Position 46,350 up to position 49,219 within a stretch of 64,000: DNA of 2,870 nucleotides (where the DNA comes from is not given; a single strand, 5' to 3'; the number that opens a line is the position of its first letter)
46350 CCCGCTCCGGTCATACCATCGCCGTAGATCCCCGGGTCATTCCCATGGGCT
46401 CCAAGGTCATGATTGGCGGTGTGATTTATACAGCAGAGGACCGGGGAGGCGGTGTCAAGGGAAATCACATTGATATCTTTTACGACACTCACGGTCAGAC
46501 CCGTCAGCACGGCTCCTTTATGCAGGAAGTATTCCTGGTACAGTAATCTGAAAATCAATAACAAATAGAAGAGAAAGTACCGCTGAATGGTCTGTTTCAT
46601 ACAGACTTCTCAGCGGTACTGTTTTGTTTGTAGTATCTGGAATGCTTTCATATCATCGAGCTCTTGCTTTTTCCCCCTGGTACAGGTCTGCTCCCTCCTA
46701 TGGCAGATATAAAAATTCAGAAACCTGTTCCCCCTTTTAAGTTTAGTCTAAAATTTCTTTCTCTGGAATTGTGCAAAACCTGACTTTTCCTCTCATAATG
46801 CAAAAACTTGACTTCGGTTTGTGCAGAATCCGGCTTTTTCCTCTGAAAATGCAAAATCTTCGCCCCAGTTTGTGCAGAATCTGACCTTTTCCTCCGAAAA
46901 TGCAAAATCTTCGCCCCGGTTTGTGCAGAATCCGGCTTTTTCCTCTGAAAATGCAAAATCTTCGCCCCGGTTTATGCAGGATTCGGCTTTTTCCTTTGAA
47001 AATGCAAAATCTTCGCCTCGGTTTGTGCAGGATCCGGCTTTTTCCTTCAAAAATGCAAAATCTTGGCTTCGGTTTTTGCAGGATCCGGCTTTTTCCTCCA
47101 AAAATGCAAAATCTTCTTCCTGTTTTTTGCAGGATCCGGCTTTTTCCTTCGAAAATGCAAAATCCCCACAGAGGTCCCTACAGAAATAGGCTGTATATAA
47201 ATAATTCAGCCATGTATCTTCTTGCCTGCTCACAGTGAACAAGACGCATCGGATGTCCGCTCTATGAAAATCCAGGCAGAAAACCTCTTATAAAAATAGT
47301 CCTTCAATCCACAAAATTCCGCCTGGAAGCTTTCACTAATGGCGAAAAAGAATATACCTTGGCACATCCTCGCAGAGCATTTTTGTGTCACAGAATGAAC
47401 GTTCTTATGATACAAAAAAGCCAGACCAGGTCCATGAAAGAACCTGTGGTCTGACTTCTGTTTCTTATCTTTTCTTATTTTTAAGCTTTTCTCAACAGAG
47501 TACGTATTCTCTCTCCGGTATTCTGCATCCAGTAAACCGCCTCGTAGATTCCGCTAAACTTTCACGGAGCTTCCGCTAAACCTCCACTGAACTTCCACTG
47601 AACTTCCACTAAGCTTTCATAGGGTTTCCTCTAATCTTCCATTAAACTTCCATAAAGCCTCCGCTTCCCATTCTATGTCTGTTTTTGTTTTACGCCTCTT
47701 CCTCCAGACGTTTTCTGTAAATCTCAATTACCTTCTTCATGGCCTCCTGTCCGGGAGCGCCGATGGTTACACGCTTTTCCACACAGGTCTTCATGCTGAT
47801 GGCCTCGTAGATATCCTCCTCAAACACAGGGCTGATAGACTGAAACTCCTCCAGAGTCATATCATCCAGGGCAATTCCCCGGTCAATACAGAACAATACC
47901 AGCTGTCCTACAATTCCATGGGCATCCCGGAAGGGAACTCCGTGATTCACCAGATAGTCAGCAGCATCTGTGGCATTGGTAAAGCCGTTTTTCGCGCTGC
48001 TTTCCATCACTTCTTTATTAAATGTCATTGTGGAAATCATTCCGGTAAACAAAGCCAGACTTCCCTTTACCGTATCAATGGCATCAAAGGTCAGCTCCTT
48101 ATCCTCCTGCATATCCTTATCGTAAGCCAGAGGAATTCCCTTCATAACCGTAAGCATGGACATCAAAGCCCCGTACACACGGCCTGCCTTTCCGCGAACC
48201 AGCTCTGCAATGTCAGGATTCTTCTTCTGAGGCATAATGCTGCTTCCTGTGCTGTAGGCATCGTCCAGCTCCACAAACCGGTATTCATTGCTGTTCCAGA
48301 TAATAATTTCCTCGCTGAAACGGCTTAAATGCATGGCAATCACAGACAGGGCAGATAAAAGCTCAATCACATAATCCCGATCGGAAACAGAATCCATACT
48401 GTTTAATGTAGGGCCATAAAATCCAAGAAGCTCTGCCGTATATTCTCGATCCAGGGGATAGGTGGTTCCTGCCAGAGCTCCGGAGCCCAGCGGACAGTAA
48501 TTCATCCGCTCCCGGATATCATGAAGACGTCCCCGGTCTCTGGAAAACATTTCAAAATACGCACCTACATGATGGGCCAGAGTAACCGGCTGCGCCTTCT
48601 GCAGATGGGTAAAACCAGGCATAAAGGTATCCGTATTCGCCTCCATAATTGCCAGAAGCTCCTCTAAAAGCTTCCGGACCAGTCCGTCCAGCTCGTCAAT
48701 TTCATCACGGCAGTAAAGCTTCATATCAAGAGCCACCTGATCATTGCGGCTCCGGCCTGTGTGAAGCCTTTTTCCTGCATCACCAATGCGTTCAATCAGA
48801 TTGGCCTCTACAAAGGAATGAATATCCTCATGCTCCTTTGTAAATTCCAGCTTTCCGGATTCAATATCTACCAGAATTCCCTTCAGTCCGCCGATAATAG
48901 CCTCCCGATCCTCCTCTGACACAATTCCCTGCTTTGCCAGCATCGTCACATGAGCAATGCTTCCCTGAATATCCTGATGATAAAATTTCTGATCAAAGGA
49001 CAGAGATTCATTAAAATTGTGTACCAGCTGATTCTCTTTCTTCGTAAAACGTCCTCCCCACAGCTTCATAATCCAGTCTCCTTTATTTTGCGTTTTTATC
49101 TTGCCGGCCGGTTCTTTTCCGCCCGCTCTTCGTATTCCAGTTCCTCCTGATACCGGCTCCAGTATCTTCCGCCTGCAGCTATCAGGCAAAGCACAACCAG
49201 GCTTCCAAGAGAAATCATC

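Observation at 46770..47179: Eight copies of a 51-bp tandem repeat in a 1.1-kb noncoding gap between a 3D-domain gene and argH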

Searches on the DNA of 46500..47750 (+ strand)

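Call 27: search_dna_similar(query=window:46547-47689:+, collection=phages, mode=distant, max_evalue=0.01)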
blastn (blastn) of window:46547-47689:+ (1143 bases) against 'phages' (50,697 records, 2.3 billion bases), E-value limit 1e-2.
Records with a match: 2; places in all: 2; records where one place covers at least 80% of the query: 0.
Best place of each record, by identity: 90-95% 2.
By first word of the organism name: Bacteriophage 2.
By host as written in the record: - 2.
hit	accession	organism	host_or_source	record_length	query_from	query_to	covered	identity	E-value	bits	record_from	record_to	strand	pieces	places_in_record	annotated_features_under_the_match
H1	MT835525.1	Bacteriophage sp.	human fecal samples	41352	799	838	3%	92.5%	4e-6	60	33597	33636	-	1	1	record has no annotation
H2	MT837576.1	Bacteriophage sp.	human fecal samples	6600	799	838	3%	90.0%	5e-5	55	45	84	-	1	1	record has no annotation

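Call 28: search_dna_similar(query=window:46547-47689:+, collection=plasmids, mode=distant, max_evalue=0.01)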
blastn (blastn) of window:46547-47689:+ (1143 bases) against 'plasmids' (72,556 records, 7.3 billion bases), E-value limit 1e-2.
No match.
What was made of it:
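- On Iteron / centromere-like protein-binding arrays: No plasmid similarity (call 28).
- Tried and rejected: There was no plasmid match (call 28).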

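Call 30: get_annotated_region(hit=H1, flank=1500)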
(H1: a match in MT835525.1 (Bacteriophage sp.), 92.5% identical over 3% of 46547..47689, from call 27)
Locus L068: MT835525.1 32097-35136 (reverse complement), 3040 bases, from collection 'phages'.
description: UNVERIFIED: Bacteriophage sp. clone scaffold_96 genomic sequence.
organism: Bacteriophage sp. (NCBI taxid 38018)
taxonomy: Viruses
host: -; source: human fecal samples; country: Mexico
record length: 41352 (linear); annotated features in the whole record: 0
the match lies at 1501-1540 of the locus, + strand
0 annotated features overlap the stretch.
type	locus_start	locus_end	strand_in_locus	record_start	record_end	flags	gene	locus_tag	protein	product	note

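Call 51: search_rna_families(source=window, start=46500, end=47750, threshold=evalue, max_evalue=5)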
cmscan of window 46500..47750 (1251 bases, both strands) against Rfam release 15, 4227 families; matches with E-value up to 5: 4.
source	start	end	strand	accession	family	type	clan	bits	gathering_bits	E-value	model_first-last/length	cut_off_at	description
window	46561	46631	+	RF03879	mir-2831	Gene; miRNA;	-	24.4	90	0.04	1-75/75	no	mir-2831 microRNA precursor family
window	46576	46651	-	RF02844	RefA9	Gene; antisense;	-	21.3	49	1.8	1-64/64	no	Enterococcus sRNA A9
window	47552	47672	-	RF02191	TCL6_1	Gene; lncRNA;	-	18.3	60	0.32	1-113/113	no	T-cell leukemia/lymphoma 6 conserved region 1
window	47227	47287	+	RF00294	snoTBR17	Gene; snRNA; snoRNA; CD-box;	-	14.2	40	2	1-119/119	no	Small nucleolar RNA TBR17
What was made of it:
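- On Structured noncoding RNA: In E-value mode only irrelevant families appear, far below their thresholds (call 51).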

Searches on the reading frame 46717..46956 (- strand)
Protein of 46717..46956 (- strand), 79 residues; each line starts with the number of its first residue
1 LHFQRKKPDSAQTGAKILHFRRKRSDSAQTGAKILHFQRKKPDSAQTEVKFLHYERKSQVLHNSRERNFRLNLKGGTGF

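Call 37: search_protein_families(library=pfam, proteins=[window:46717-46956:-], max_evalue=0.1)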
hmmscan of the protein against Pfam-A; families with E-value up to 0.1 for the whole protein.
window:46717-46956:- (79 aa): 1 family
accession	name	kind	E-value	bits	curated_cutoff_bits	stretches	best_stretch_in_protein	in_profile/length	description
PF23305.1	DUF7082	-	0.037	14.2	27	0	21-62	111-152/155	Domain of unknown function (DUF7082)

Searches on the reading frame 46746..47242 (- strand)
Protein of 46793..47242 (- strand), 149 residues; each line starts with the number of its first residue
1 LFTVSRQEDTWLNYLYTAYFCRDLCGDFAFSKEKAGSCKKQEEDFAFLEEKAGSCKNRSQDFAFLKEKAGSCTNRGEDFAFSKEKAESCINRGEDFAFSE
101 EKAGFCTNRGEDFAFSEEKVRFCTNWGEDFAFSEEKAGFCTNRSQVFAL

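Call 37: search_protein_families(library=pfam, proteins=[window:46793-47242:-], max_evalue=0.1)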
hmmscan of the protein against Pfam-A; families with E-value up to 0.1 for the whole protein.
window:46793-47242:- (149 aa): 3 families
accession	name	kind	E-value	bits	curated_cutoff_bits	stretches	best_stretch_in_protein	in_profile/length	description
PF15859.10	DEC1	-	8.8e-05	22.9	27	0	66-82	42-58/70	Deleted in esophageal cancer 1 family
PF00323.24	Defensin_1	-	0.0078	17.2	21.4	0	98-115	10-27/29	Mammalian defensin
PF04885.19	Stig1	-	0.09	13.7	24.1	0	20-78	21-73/85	Stigma-specific STIG1-like protein family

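Call 41: find_homologous_proteins(query=window:46746-47177:-, max_evalue=0.001)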
Query window:46746-47177:-: 3580 candidates shared short words with the query, none scored E <= 0.001.
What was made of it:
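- There are zero homologues among 5.8 billion protein clusters (call 41).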

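Call 42: find_homologous_proteins(query=window:46793-47242:-, max_evalue=0.001)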
Query window:46793-47242:- (149 aa): 1 proteins with E <= 0.001 among 3424 candidates.
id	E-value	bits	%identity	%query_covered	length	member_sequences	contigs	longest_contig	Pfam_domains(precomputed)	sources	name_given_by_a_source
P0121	2.0e-20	91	70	43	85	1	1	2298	-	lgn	-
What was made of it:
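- On Bacterial VNTR / minisatellite: No homologues (calls 41, 42).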

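Call 44: find_encoding_contigs(protein=P0121, flank=3000, max_places=4)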
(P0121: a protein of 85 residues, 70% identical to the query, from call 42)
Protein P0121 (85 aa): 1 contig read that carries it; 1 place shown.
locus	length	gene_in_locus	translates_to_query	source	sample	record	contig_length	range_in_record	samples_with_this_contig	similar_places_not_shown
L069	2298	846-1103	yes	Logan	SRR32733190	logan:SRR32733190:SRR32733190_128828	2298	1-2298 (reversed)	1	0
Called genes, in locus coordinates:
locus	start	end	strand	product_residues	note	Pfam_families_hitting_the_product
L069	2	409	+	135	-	?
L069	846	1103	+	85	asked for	-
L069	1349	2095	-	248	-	PF06725:3D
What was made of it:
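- Tried and rejected: The second gave 1 hit, which is the same locus in lineage 2 (calls 41, 42, 44).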

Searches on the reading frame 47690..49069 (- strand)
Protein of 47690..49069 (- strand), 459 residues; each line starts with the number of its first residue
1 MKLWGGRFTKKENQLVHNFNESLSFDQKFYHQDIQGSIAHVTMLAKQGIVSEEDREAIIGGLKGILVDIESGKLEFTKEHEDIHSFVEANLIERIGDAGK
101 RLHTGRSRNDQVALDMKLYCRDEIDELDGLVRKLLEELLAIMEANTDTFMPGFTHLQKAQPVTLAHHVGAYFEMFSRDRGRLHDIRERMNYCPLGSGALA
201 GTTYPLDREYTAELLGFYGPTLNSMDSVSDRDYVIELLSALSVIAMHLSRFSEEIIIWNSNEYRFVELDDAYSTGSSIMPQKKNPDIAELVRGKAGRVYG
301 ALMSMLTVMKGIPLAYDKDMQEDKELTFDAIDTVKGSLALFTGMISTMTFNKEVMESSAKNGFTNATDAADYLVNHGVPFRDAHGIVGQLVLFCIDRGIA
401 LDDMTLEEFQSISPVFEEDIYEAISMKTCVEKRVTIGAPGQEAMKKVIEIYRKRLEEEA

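Call 50: list_cluster_members(proteins=[window:47690-49069:-, window:41063-42934:-, window:43614-44651:-])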
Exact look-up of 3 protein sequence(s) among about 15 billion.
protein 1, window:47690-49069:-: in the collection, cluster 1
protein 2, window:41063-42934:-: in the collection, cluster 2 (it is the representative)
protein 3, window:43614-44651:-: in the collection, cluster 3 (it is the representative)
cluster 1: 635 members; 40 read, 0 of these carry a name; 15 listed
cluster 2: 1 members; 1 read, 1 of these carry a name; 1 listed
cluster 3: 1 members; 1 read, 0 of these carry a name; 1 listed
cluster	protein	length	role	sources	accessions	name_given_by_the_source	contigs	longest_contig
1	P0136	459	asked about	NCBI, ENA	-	-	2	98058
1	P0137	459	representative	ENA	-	-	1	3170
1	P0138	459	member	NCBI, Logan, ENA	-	-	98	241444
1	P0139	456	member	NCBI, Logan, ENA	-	-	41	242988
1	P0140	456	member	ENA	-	-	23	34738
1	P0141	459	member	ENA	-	-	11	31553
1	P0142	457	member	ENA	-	-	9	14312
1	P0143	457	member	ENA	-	-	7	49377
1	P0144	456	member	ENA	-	-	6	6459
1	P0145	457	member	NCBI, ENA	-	-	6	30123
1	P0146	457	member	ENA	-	-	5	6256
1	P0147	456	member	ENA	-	-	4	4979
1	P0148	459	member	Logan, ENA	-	-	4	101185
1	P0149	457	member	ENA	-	-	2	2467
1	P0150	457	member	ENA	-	-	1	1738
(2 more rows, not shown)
